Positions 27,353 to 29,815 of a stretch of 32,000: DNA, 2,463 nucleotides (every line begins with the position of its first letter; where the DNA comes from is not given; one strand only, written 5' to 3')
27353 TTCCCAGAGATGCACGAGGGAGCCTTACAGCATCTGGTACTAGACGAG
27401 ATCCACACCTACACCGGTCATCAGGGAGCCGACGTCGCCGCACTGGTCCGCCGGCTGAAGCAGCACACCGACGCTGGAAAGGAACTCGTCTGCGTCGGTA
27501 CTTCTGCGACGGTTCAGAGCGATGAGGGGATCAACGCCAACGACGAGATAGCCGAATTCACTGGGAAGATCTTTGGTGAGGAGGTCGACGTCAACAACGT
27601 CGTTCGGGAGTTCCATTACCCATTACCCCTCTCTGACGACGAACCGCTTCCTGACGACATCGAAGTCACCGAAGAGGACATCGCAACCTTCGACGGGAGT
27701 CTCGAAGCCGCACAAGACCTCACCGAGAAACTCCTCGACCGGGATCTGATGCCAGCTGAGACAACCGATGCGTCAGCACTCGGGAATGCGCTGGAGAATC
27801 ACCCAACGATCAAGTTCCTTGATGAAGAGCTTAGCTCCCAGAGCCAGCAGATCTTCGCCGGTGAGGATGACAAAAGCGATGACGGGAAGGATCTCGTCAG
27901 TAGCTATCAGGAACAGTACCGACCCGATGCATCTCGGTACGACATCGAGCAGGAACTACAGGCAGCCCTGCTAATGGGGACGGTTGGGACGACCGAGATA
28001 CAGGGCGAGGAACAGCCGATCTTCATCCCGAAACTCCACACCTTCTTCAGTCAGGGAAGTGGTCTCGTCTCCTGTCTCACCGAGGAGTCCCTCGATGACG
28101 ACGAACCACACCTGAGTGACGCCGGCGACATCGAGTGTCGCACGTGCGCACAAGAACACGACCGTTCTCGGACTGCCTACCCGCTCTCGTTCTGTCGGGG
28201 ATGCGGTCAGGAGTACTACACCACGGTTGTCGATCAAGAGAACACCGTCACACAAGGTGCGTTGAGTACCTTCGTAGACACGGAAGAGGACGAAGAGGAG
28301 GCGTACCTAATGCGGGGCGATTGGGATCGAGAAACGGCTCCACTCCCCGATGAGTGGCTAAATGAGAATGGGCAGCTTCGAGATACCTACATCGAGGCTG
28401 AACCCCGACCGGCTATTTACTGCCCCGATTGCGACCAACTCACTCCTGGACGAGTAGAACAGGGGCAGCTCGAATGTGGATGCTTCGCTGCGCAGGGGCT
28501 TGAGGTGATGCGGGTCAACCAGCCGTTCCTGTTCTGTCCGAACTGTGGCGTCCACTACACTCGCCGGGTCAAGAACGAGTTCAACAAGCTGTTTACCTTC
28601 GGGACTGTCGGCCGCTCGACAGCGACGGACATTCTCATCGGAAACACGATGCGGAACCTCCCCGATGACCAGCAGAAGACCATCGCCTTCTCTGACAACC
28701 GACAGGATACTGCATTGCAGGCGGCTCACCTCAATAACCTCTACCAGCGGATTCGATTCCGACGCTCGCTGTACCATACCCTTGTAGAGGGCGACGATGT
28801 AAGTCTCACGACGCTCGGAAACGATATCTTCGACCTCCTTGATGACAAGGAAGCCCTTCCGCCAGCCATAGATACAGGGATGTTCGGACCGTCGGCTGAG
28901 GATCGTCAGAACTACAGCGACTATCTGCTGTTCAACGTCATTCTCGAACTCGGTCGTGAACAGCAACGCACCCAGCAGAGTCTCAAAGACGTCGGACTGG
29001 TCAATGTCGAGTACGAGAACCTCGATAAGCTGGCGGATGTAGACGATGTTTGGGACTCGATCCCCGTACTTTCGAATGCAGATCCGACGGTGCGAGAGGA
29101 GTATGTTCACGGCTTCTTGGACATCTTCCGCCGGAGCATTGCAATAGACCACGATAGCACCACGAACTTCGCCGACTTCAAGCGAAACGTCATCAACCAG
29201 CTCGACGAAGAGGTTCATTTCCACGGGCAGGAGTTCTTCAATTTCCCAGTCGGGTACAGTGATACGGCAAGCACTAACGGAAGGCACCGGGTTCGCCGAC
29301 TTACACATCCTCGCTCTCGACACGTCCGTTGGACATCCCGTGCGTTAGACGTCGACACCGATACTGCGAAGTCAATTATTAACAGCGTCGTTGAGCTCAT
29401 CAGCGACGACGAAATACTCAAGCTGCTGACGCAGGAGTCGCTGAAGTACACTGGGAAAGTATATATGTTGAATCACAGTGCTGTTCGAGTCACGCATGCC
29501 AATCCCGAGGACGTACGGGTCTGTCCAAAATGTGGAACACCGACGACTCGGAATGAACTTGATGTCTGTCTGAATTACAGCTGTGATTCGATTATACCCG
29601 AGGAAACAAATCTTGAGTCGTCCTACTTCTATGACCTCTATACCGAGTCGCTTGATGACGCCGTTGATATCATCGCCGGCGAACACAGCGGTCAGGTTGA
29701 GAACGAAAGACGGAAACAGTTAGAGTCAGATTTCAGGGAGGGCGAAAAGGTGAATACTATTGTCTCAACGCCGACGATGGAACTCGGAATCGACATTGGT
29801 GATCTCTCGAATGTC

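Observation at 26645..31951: Unusual domain architecture of the giant helicase: about 390-aa and about 300-aa Zn-ribbon-bearing insertions, split Cys clusters and a possibly inactive nuclease tail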

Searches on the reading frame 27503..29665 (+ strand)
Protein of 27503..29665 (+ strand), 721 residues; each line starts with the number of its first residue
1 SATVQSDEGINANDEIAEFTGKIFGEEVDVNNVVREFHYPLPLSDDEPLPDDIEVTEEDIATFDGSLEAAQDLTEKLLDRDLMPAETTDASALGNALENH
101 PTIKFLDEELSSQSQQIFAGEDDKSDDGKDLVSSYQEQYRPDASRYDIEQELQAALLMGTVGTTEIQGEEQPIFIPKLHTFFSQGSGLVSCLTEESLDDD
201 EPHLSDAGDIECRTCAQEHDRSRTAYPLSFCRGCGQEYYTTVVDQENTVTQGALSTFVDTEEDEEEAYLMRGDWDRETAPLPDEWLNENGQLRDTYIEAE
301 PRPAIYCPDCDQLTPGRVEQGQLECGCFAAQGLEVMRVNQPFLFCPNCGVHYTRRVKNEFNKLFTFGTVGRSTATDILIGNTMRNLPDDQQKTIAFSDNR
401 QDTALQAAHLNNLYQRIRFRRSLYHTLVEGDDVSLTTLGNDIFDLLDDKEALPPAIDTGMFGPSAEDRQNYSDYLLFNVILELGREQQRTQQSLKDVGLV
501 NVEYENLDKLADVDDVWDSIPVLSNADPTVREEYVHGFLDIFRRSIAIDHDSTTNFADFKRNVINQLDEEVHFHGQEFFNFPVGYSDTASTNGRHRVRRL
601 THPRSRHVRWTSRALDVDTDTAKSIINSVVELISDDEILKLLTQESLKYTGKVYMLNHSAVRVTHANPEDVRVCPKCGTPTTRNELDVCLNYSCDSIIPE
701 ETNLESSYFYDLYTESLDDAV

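Call 50: predict_structure(alignment_id=A2)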
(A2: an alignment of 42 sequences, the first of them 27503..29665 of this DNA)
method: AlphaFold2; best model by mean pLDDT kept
length: 721 residues; sequences in the alignment: 42
mean_pLDDT: 84.1   pTM: 0.67
mean pLDDT of the five models: 84.1, 84.0, 82.2, 81.4, 81.1
residues with pLDDT >= 90: 362; 70-90: 239; 50-70: 87; < 50: 33
segments of 3 or more residues with pLDDT < 50: 1-8, 35-37, 122-126, 178-185, 393-400
pLDDT, mean of each block of 10 residues (from residue 1): 43 72 68 59 79 92 90 94 91 91 90 66 52 90 91 93 87 69 60 87 79 88 92 89 93 67 86 89 88 92 95 88 88 93 92 82 70 56 60 47 61 85 93 91 93 82 89 96 76 88 95 94 96 97 95 93 91 76 94 90 94 94 97 93 94 97 91 87 88 82 85 84 55
secondary structure, 60 per line:
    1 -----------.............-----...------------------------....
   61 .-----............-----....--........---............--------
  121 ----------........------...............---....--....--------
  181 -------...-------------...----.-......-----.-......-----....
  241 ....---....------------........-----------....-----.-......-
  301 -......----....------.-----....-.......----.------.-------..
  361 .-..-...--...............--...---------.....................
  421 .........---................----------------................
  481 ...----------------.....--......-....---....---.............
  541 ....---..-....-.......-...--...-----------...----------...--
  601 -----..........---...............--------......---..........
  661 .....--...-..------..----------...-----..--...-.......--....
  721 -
elements in order (helices of 4 or more, strands of 3 or more residues): H12-24 H57-61 H67-78 H84-87 H90-97 H101-112 H131-138 H145-159 E163-166 E169-172 E188-190 E204-206 H213-218 E226-231 E237-244 E248-251 E264-271 H294-299 E302-307 E312-315 E333-339 H371-385 H400-429 H435-448 H465-483 E500-504 H507-512 H514-517 H521-524 H528-544 H551-554 H556-562 E583-585 E596-598 H606-615 H619-633 E642-647 E651-657 E661-665 H708-714 H717-720

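Call 56: fold_search(model_id=the predicted structure, library=pdb)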
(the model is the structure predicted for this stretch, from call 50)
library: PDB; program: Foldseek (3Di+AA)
matches with E <= 10: 47; with E <= 0.001: 0
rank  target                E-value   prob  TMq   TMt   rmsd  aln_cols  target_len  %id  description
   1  9cgc_O                5.6e-01  0.05  0.07  0.11  20.9       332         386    9  Yeast 26S proteasome non-substrate-engaged (S1 state) (released 2025-07-09)
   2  6ltp_G                7.9e-01  0.01  0.08  0.07  30.2       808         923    9  Crystal structure of Cas12i2 binary complex (released 2020-10-28)
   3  8b6l_P                2.2e+00  0.01  0.06  0.06  20.4       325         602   10  Subtomogram average of the human Sec61-TRAP-OSTA-translocon (released 2022-12-07)
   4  7tl7_B                2.4e+00  0.03  0.06  0.07  15.5       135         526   12  1.90A resolution structure of independent phosphoglycerate mutase from C. elegans in complex with a macrocyclic peptid (released 2022-08-10)
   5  4u95_A                3.1e+00  0.01  0.06  0.05  30.8       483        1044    9  Coupling of remote alternating-access transport mechanisms for protons and substrates in the multidrug efflux pump Acr (released 2014-10-15)
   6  4p5o_C                3.3e+00  0.08  0.08  0.15  14.2       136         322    9  Structure of an RBX1-UBC12~NEDD8-CUL1-DCN1 complex: a RING-E3-E2~ubiquitin-like protein-substrate intermediate trapped (released 2014-07-02)
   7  2xub                  3.6e+00  0.03  0.08  0.12  16.9       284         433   12  Human RPC62 subunit structure (released 2011-03-02)
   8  5afq_B                3.6e+00  0.03  0.07  0.11  19.1       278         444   12  Crystal structure of RPC62 - RPC32 beta (released 2015-10-07)
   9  2jdg                  4.0e+00  0.02  0.06  0.16  15.4       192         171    9  Affilin based on HUMAN GAMMA-B CRYSTALLIN (released 2007-07-24)
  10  3tdu_D                4.2e+00  0.18  0.06  0.36   5.0        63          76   10  N-terminal acetylation acts as an avidity enhancer within an interconnected multiprotein complex: Structure of a human (released 2011-10-12)
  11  5kaj_C                4.6e+00  0.04  0.07  0.11  11.7       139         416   14  Crystal structure of a dioxygenase in the Crotonase superfamily in P21, A319C mutant (released 2017-06-21)
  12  6lnp_D                5.0e+00  0.01  0.04  0.06  17.5       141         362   11  Crystal structure of citrate Biosensor (released 2020-05-06)
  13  5afq_A                5.3e+00  0.02  0.07  0.11  19.2       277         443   12  Crystal structure of RPC62 - RPC32 beta (released 2015-10-07)
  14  8gk0_B                5.3e+00  0.01  0.07  0.05  28.4       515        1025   10  Multi-drug efflux pump RE-CmeB bound with Erythromycin (released 2023-06-07)
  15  1i5i                  5.6e+00  0.02  0.07  0.17  13.7       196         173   11  THE C18S MUTANT OF BOVINE (GAMMA-B)-CRYSTALLIN (released 2001-03-07)
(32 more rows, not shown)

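Call 61: find_related_loci(query=A2, collection=genome_contigs, flank=10000)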
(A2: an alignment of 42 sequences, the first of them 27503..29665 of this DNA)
Query A2 (721 aa) in genome_contigs; peptide patterns used: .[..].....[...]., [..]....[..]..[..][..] (x = any residue, [..] = any of these).
311 stretches matched a pattern; 137 encode a relative of the query (tblastn E <= 1e-3); the best 80 are kept; 79 distinct loci.
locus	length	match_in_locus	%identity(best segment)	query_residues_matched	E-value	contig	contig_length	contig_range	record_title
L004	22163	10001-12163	94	1-721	0e+0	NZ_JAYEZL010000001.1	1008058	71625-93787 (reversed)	Halobacterium yunchengense strain YCN1 Scaffold1_1, whole genome shotgun sequence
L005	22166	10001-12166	93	1-721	0e+0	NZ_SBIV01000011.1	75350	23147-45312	Halorussus marinus strain LYG-36 Scaffold11_1, whole genome shotgun sequence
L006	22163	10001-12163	93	1-721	0e+0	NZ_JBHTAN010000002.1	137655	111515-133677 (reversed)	Natronoarchaeum sp. GCM10025321 strain FCH23 tig00000146_pilon, whole genome shotgun sequence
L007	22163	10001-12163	94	1-721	0e+0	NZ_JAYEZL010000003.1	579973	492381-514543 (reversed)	Halobacterium yunchengense strain YCN1 Scaffold2_1, whole genome shotgun sequence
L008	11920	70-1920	82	102-721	0e+0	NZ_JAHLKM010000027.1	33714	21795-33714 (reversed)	Natronomonas aquatica strain F2-12 NODE_31_length_33714_cov_221.222969, whole genome shotgun sequence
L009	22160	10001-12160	56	1-721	0e+0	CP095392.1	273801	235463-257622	Natribaculum breve strain TRM20010 plasmid unnamed2, complete sequence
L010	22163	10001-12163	56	1-721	0e+0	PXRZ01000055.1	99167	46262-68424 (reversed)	MAG: Halobacteriales archaeon QS_8_69_73 qs_8_scaffold_57, whole genome shotgun sequence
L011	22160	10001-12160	55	1-721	0e+0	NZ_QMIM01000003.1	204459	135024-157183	Halorubrum sp. 48-1-W NODE_2_2_length_216611_cov_10.9555, whole genome shotgun sequence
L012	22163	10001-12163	54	1-721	0e+0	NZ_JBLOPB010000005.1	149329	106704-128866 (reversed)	Haloferax sp. DFSO52 DFSO52_ctg005, whole genome shotgun sequence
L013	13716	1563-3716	54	1-721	0e+0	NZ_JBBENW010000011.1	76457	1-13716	Salinibaculum salinum strain YCN56 Scaffold7_3, whole genome shotgun sequence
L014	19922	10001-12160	88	1-721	0e+0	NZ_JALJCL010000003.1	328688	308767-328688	Halorientalis regularis strain TNN28 Scaffold3_1, whole genome shotgun sequence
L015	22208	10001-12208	50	1-721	0e+0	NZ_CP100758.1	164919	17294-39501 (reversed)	Natrinema gelatinilyticum strain BND6 plasmid unnamed2, complete sequence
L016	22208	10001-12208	50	1-721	0e+0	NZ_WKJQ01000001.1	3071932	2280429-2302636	Haloferax marinum strain MBLA0078 contig00001, whole genome shotgun sequence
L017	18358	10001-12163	54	1-721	0e+0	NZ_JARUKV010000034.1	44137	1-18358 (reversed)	Natronococcus sp. A-GB7 34, whole genome shotgun sequence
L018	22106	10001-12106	37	1-721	3e-158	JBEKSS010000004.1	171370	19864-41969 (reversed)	MAG: Candidatus Bathyarchaeia archaeon isolate SPRUCE 53 SPRUCE_53_4, whole genome shotgun sequence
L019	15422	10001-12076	39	1-717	2e-156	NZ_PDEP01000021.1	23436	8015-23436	Longimonas halophila strain KCTC 42399 Longimonas_halophila_contig_00021, whole genome shotgun sequence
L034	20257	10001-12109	38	1-721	7e-138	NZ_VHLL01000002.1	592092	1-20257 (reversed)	Methanoculleus formosensis strain Afa-1 contig-02, whole genome shotgun sequence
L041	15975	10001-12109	37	1-717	1e-132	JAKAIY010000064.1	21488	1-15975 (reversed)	MAG: Chloroflexi bacterium isolate WY3.bin53 NODE_3940_length_21488_cov_1.383830, whole genome shotgun sequence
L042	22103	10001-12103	38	1-721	2e-146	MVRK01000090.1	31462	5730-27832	MAG: Methanosaeta sp. PtaU1.Bin060 A4E48_contig000090, whole genome shotgun sequence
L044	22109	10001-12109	37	1-721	7e-131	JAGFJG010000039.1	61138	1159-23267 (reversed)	MAG: Caldilineales bacterium isolate mag.17 k127_3888312, whole genome shotgun sequence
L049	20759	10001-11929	34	1-721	8e-116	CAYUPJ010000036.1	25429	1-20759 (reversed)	MAG TPA_asm: uncultured Anaerolineae bacterium isolate binchicken_co91_444 genome assembly, contig: NODE_2036_length_254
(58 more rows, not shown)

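Call 77: search_protein_families(library=pfam, proteins=[L009:6843-9035:-, L010:7926-8981:+, L034:7960-8994:-, L042:7783-8946:+, L044:7557-8339:+, L044:8349-8789:+, L006:8809-9150:+, L019:6825-7646:+, L041:5321-8413:+, L049:5342-8107:+], max_evalue=0.001)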
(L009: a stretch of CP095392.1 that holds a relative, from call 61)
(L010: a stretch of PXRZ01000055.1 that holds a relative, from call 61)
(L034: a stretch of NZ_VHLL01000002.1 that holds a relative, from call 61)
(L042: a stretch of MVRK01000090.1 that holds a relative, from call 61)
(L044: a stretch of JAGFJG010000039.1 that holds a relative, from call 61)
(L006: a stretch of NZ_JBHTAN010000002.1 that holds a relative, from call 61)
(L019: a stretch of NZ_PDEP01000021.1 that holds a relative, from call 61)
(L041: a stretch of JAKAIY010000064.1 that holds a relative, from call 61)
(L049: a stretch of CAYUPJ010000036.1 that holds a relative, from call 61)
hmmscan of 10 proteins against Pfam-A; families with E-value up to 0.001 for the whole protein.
L009:6843-9035:- (730 aa): 0 families

L010:7926-8981:+ (352 aa): 1 family
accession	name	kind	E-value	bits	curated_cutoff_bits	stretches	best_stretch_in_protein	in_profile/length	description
PF13091.12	PLDc_2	-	2e-05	24.9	27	1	94-157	79-132/132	PLD-like domain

L034:7960-8994:- (344 aa): 0 families

L042:7783-8946:+ (388 aa): 2 families
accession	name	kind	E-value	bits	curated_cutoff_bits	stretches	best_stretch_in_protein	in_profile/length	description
PF13784.11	Fic_N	-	1.7e-25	89.3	26.7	1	36-124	3-82/82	Fic/DOC family N-terminal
PF02661.23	Fic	-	4.7e-17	63.1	24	1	130-235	1-93/93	Fic/DOC family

L044:7557-8339:+ (261 aa): 0 families

L044:8349-8789:+ (147 aa): 0 families

L006:8809-9150:+ (114 aa): 0 families

L019:6825-7646:+ (274 aa): 0 families

L041:5321-8413:+ (1031 aa): 10 families
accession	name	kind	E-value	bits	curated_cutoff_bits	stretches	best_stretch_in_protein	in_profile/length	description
PF13424.12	TPR_12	-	4.4e-24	84.9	30.1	4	765-834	5-76/77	Tetratricopeptide repeat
PF17874.7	TPR_MalT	-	6.6e-13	49.1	45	2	730-875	47-193/336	MalT-like TPR region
PF07719.23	TPR_2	-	3.3e-11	42.9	27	0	765-793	3-31/34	Tetratricopeptide repeat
PF00931.28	NB-ARC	-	6e-10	39.2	23.5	1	185-391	8-207/248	NB-ARC domain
PF13374.12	TPR_10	-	2.2e-08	34.3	27.5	0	638-664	8-34/42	Tetratricopeptide repeat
PF00515.34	TPR_1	-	3e-07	30.4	27.8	0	765-793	3-31/34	Tetratricopeptide repeat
PF13191.12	AAA_16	-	4.5e-07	31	32.6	1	175-286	2-141/167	AAA ATPase domain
PF13181.12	TPR_8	-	1.2e-06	28.7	25.7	0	873-888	17-32/34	Tetratricopeptide repeat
PF13401.12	AAA_22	-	1.7e-06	28.8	27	1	199-288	8-95/130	AAA domain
PF13173.12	AAA_14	-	0.00096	19.6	27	0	198-314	4-98/129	AAA domain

L049:5342-8107:+ (922 aa): 11 families
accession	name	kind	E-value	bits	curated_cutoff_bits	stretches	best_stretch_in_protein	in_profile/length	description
PF13646.12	HEAT_2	-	4.1e-32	110.8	27.7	3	634-718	5-88/88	HEAT repeats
PF00270.35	DEAD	-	3e-28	99.1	26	1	21-181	3-165/167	DEAD/DEAH box helicase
PF00271.37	Helicase_C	-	3.8e-23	82.3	23.5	1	218-327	2-110/110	Helicase conserved C-terminal domain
PF03130.22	HEAT_PBS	-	3.4e-12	46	20.9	1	644-669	1-26/27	PBS lyase HEAT-like repeat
PF16124.10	RecQ_Zn_bind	-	4.2e-12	47.1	25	1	431-481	15-66/66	RecQ zinc-binding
PF02985.28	HEAT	-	5.4e-07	29.7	23.5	0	630-656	2-28/31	HEAT repeat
PF13513.12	HEAT_EZ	-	7.3e-07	30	27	0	659-686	28-54/55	HEAT-like repeat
PF04851.21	ResIII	-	3.4e-06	27.5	22.5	1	18-176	4-162/164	Type III restriction enzyme, res subunit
PF00156.33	Pribosyltran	-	4.7e-06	26.5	26.3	1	863-912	79-121/158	Phosphoribosyl transferase domain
PF09382.16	RQC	-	8.7e-05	22.8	23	1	503-581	3-83/114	RQC domain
PF00514.29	Arm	-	0.00049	20.5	20.6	0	655-685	8-37/41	Armadillo/beta-catenin-like repeat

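Call 80: search_protein_families(library=pfam, proteins=[L004:14871-15854:+, L004:16107-16841:+, L004:16959-18299:+, L004:18311-19558:-, L004:19659-22139:-], max_evalue=0.001)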
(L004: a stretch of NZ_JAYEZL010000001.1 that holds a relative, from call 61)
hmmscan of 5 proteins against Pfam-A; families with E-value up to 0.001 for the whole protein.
L004:14871-15854:+ (328 aa): 3 families
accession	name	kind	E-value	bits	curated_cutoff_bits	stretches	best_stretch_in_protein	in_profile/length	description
PF13391.12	HNH_2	-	3.5e-12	46.4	21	1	225-276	1-66/66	HNH endonuclease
PF25213.1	HVO_A0261_N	-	0.00046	20.5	35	0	147-179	44-75/86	HVO_A0261 N-terminal domain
PF14947.12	HTH_45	-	0.00055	20.3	25.5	0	142-176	34-68/77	Winged helix-turn-helix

L004:16107-16841:+ (245 aa): 0 families

L004:16959-18299:+ (447 aa): 1 family
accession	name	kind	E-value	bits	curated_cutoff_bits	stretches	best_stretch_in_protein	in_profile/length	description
PF04471.18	Mrr_cat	-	6.5e-10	39.6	21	1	213-313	7-115/115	Restriction endonuclease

L004:18311-19558:- (415 aa): 0 families

L004:19659-22139:- (826 aa): 0 families

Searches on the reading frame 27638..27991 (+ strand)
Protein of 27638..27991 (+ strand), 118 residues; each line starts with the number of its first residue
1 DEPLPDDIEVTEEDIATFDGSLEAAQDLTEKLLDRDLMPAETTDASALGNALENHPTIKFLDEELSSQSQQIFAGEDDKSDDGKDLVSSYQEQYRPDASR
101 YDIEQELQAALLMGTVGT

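Call 65: search_protein_families(library=pfam, proteins=[window:27638-27991:+], max_evalue=10)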
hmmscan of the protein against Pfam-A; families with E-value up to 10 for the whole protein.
window:27638-27991:+ (118 aa): 0 families
